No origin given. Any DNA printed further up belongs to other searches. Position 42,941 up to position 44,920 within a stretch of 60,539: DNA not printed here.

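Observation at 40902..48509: Operon coupling a STAND-type (P-loop+TPR) class III cyclase to a cNMP-gated patatin phospholipase plus a two-component pair: a candidate second-messenger-triggered membrane-attack or defence-like module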

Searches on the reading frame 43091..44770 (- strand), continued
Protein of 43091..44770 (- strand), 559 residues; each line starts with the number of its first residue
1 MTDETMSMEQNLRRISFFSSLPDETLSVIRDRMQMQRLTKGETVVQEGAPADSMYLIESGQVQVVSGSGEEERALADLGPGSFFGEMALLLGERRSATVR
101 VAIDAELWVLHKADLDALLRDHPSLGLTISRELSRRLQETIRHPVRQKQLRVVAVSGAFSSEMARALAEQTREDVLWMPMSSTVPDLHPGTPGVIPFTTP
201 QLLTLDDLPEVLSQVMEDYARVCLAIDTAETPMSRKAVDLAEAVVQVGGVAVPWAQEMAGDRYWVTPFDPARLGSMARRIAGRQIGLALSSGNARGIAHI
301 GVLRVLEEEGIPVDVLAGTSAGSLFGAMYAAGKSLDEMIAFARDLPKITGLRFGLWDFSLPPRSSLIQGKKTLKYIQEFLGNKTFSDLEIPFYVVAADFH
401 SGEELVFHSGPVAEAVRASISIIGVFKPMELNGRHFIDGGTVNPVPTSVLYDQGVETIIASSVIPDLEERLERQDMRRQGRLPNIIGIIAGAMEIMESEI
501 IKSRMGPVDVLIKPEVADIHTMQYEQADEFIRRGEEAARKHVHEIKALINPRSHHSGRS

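Call 44: fold_search(model_id=the predicted structure, library=pdb)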
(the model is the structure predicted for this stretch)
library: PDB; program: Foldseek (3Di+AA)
matches with E <= 10: 1505; with E <= 0.001: 661
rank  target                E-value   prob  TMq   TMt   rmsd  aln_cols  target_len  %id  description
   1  5fya_A                1.2e-21  1.00  0.40  0.85   3.8       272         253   31  Cubic crystal of the native PlpD (released 2016-04-06)
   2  5fya_B                2.8e-20  1.00  0.39  0.83   4.8       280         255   30  Cubic crystal of the native PlpD (released 2016-04-06)
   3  5fqu_B                3.5e-20  1.00  0.39  0.86   4.5       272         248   30  Orthorhombic crystal structure of of PlpD (selenomethionine derivative) (released 2016-04-06)
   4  5fqu_A                3.5e-20  1.00  0.39  0.85   4.7       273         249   30  Orthorhombic crystal structure of of PlpD (selenomethionine derivative) (released 2016-04-06)
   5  9kh7_A                1.6e-13  1.00  0.36  0.63   5.7       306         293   16  cryo-EM structure of lipase/ligand complex (released 2025-11-12)
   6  9ion_B                2.1e-13  1.00  0.34  0.61   6.4       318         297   20  Cryo-EM structure of cUA bound CapE filament (released 2025-05-21)
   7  9ion_C                4.8e-13  1.00  0.35  0.61   5.8       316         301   19  Cryo-EM structure of cUA bound CapE filament (released 2025-05-21)
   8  9kh6_A                5.3e-13  1.00  0.36  0.57   5.8       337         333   17  cryo-EM structure of lipase/ligand/substrate complex (released 2026-03-04)
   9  8zr9_A                1.0e-12  1.00  0.35  0.54   6.5       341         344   17  Cryo-EM structure of AbCapV filemant bound with 3',3'-cGAMP (released 2025-11-19)
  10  9ioq                  1.4e-12  1.00  0.33  0.57   7.2       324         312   18  Crystal structure of CapE bound cUA (released 2025-05-21)
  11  4a2u_H                1.9e-12  1.00  0.24  0.57   6.6       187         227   19  CRP(CAP) from Myco. Tuberculosis, with cAMP (released 2012-10-10)
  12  3r6s_C                2.2e-12  1.00  0.23  0.57   6.7       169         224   22  Crystal structure of GlxR transcription factor from Corynebacterium glutamicum with cAMP (released 2012-03-28)
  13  4cyd_A                3.4e-12  1.00  0.23  0.57   6.5       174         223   21  GlxR bound to cAMP (released 2014-12-17)
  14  4ev0_D                3.8e-12  1.00  0.22  0.57   7.4       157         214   29  Crystal Structure of Thermus thermophilus Catabolite Activator Protein (released 2012-06-20)
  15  3r6s_A                4.7e-12  1.00  0.24  0.56   6.3       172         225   20  Crystal structure of GlxR transcription factor from Corynebacterium glutamicum with cAMP (released 2012-03-28)
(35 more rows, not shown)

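Call 45: search_solved_structures(query=A1, max_evalue=0.01)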
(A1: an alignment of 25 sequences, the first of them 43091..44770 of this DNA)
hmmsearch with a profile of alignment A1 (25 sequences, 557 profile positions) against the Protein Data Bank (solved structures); distinct sequences matched with E-value up to 0.01: 252 (the best 60 are shown).
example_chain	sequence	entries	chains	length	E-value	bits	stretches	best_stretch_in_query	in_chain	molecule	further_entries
5fqu_A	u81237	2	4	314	8.4e-56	192.6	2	363-547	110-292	PATATIN-LIKE PROTEIN, PLPD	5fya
9ya0_MA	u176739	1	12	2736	7.1e-45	156.6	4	7-113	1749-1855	PCR12, TGME49_219070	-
5dyk_A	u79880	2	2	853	1.1e-34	122.9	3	6-113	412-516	CGMP-dependent protein kinase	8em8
5ezr_A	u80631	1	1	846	1.6e-32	115.8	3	4-117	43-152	cGMP-dependent protein kinase, putative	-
4rz7_A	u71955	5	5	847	1.6e-32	115.8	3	4-117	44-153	cGMP-dependent protein kinase, putative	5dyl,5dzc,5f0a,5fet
9p74_A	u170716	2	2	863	1.7e-32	115.7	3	4-117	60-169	cGMP-dependent protein kinase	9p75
3shr_A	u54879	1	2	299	3.5e-31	111.4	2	6-114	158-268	cGMP-dependent protein kinase 1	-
4z07_A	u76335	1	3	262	5.3e-31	110.8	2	6-114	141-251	cGMP-dependent protein kinase 1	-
7ssb_A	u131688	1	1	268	7.7e-31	110.2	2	6-114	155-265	cGMP-dependent protein kinase 1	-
7lv3_A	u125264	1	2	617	7.8e-30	106.9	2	6-115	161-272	Isoform Beta of cGMP-dependent protein kinase 1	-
6rsx_A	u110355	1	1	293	6.7e-29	103.8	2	5-115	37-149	Regulatory Subunit of Protein Kinase A (cAMP-dependent) from Euglena gracilis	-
5j3u_A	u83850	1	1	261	7.2e-26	93.8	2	5-117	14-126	Protein Kinase A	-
2qvs_B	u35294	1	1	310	2.2e-25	92.2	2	7-115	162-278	cAMP-dependent protein kinase type II-alpha regulatory subunit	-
3j4q_B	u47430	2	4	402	2.6e-25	92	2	7-115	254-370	cAMP-dependent protein kinase type II-alpha regulatory subunit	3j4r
3of1_A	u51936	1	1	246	4.5e-25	91.2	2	4-114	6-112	cAMP-dependent protein kinase regulatory subunit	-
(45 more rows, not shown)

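Call 48: find_encoding_contigs(protein=P0028, flank=10000, max_places=1)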
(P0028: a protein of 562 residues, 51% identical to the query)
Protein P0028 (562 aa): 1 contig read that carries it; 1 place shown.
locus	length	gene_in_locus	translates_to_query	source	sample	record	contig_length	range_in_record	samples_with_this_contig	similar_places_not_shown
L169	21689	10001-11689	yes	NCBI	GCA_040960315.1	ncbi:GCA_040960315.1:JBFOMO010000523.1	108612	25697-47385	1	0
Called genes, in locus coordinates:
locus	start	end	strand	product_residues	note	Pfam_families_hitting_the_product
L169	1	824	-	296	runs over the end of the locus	PF04143:Sulf_transp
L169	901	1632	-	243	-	PF02660:G3P_acyltransf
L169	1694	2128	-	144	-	PF08973:TM1506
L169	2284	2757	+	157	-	PF02502:LacAB_rpiB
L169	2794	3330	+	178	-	PF01661:Macro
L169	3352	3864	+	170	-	PF13489:Methyltransf_23 (faint), PF08241:Methyltransf_11, PF13649:Methyltransf_25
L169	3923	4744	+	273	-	PF01149:Fapy_DNA_glyco, PF06831:H2TH, PF06827:zf-FPG_IleRS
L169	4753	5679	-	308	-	PF00781:DAGK_cat, PF19279:YegS_C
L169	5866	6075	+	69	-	-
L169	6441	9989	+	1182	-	PF12773:DZR, PF00211:Guanylate_cyc, PF13191:AAA_16, PF13424:TPR_12, PF17874:TPR_MalT (weak), PF13424:TPR_12, PF17874:TPR_MalT (weak), PF13424:TPR_12, +10 more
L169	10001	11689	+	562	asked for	PF00027:cNMP_binding, PF01734:Patatin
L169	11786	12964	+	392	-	PF01590:GAF, PF13185:GAF_2, PF13492:GAF_3, PF07730:HisKA_3, PF13581:HATPase_c_2 (weak), PF02518:HATPase_c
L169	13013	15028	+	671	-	-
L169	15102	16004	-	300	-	PF00288:GHMP_kinases_N, PF08544:GHMP_kinases_C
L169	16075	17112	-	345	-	PF00291:PALP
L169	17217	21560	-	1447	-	PF02837:Glyco_hydro_2_N (weak), PF22666:Glyco_hydro_2_N2 (weak), PF00703:Glyco_hydro_2 (weak), PF02836:Glyco_hydro_2_C, PF16841:CBM60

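Call 49: find_encoding_contigs(protein=P0076, flank=10000, max_places=1)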
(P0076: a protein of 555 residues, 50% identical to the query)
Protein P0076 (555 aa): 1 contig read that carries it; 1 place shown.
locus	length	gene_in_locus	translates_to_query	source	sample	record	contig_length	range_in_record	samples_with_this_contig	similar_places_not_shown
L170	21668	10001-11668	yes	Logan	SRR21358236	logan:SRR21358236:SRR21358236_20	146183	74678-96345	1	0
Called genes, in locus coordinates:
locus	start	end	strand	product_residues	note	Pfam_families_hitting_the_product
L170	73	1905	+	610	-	PF05226:CHASE2, PF00211:Guanylate_cyc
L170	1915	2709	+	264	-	PF04773:FecR (weak)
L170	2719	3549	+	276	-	PF01149:Fapy_DNA_glyco, PF06831:H2TH, PF06827:zf-FPG_IleRS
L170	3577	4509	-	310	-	PF00781:DAGK_cat, PF19279:YegS_C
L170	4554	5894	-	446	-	PF00930:DPPIV_N (faint), PF26550:Tricorn_2nd (faint), PF07676:PD40 (faint), PF26549:Tricorn_N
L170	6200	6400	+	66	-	-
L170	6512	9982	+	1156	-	PF00211:Guanylate_cyc, PF13191:AAA_16, PF17874:TPR_MalT (weak), PF13424:TPR_12, PF24885:TPR_NPHP3 (weak), PF13374:TPR_10 (weak), PF13424:TPR_12, PF17874:TPR_MalT (weak), +6 more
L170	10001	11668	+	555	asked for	PF00027:cNMP_binding, PF01734:Patatin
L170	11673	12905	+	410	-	PF01590:GAF, PF13185:GAF_2, PF13492:GAF_3, PF07730:HisKA_3, PF13581:HATPase_c_2 (weak), PF02518:HATPase_c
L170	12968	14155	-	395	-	PF17785:PUA_3, PF10672:Methyltrans_SAM, PF02475:TRM5-TYW2_MTfase, PF01596:Methyltransf_3 (weak), PF03602:Cons_hypoth95 (weak), PF05175:MTS (weak), PF13847:Methyltransf_31, PF13649:Methyltransf_25 (weak)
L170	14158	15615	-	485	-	PF13606:Ank_3 (faint), PF24521:Ank_KRIT1 (faint), PF12796:Ank_2, PF00023:Ank (weak), PF12796:Ank_2, PF13637:Ank_4, PF13857:Ank_5, PF00023:Ank (weak)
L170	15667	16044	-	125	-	PF13366:PDDEXK_3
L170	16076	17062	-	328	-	PF03576:Peptidase_S58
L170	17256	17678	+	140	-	PF07366:SnoaL, PF12680:SnoaL_2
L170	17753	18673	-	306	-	-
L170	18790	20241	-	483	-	PF00672:HAMP, PF00512:HisKA, PF02518:HATPase_c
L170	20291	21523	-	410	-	PF10117:McrBC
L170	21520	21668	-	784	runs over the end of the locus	PF01878:EVE, PF13401:AAA_22 (weak), PF20720:nSTAND3 (weak), PF00004:AAA, PF07728:AAA_5, PF28529:McrB_lid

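Call 56: list_cluster_members(proteins=[P0121, window:43091-44770:-])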
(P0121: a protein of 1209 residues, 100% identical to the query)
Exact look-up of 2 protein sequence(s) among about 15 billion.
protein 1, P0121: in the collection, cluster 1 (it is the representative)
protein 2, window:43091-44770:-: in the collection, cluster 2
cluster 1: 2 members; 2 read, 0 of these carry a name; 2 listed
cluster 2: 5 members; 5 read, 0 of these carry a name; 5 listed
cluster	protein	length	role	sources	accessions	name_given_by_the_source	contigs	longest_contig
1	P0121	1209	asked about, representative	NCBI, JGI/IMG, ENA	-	-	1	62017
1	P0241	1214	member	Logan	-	-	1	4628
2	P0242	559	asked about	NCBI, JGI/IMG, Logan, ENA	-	-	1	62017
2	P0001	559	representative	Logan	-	-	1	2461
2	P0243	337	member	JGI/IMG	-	-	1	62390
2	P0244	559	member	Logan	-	-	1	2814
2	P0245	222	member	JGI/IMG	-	-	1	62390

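Call 60: search_protein_families(library=ncbifam, proteins=[window:43091-44770:-], max_evalue=0.00001)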
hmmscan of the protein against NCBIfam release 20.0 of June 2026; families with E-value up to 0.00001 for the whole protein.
window:43091-44770:- (559 aa): 8 families
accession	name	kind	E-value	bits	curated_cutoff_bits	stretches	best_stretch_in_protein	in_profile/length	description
NF007623.0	PRK10279.1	equivalog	8.6e-45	153.2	272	2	284-462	5-179/301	patatin-like phospholipase RssA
NF008732.0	PRK11753.1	equivalog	5e-15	55.5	266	1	23-157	13-146/214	cAMP-activated global transcriptional regulator CRP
NF041163.2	encap_f2b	equivalog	4.7e-12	45.8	400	1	7-139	68-203/450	family 2B encapsulin nanocompartment shell protein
NF006901.0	PRK09392.1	equivalog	1.6e-11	44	211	1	10-153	7-149/236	transcriptional activator FtrB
NF058543.1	ActPatMycb56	equivalog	3.9e-11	42.4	460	1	16-136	2-121/317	acetyltransferase Pat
NF043045.1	T4SS_VpdC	equivalog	1.4e-10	39.9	1000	0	290-344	311-365/880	Dot/Icm T4SS effector VpdC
TIGR03896.1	cyc_nuc_ocin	subfamily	2e-09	37.2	161.05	1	29-190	4-169/317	bacteriocin-type transport-associated protein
NF050815.1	TransActFtrBCaul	equivalog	5.8e-06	25.7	300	1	11-151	10-149/251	transcriptional activator FtrB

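Call 66: find_related_loci(query=A1, collection=viral_contigs, flank=8000)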
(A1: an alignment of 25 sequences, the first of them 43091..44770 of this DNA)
Query A1 (559 aa) in viral_contigs; peptide patterns used: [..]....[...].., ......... (x = any residue, [..] = any of these).
35 stretches matched a pattern; 5 encode a relative of the query (tblastn E <= 1e-3); 5 distinct loci.
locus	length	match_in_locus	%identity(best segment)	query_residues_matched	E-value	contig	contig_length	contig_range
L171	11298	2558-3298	36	284-546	2e-38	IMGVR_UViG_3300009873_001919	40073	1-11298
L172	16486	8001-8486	40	282-448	7e-32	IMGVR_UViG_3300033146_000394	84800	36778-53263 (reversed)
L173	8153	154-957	28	299-546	3e-25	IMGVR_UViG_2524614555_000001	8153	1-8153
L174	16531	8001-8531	28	287-446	2e-8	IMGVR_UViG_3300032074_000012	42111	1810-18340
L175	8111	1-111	54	285-321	1e-4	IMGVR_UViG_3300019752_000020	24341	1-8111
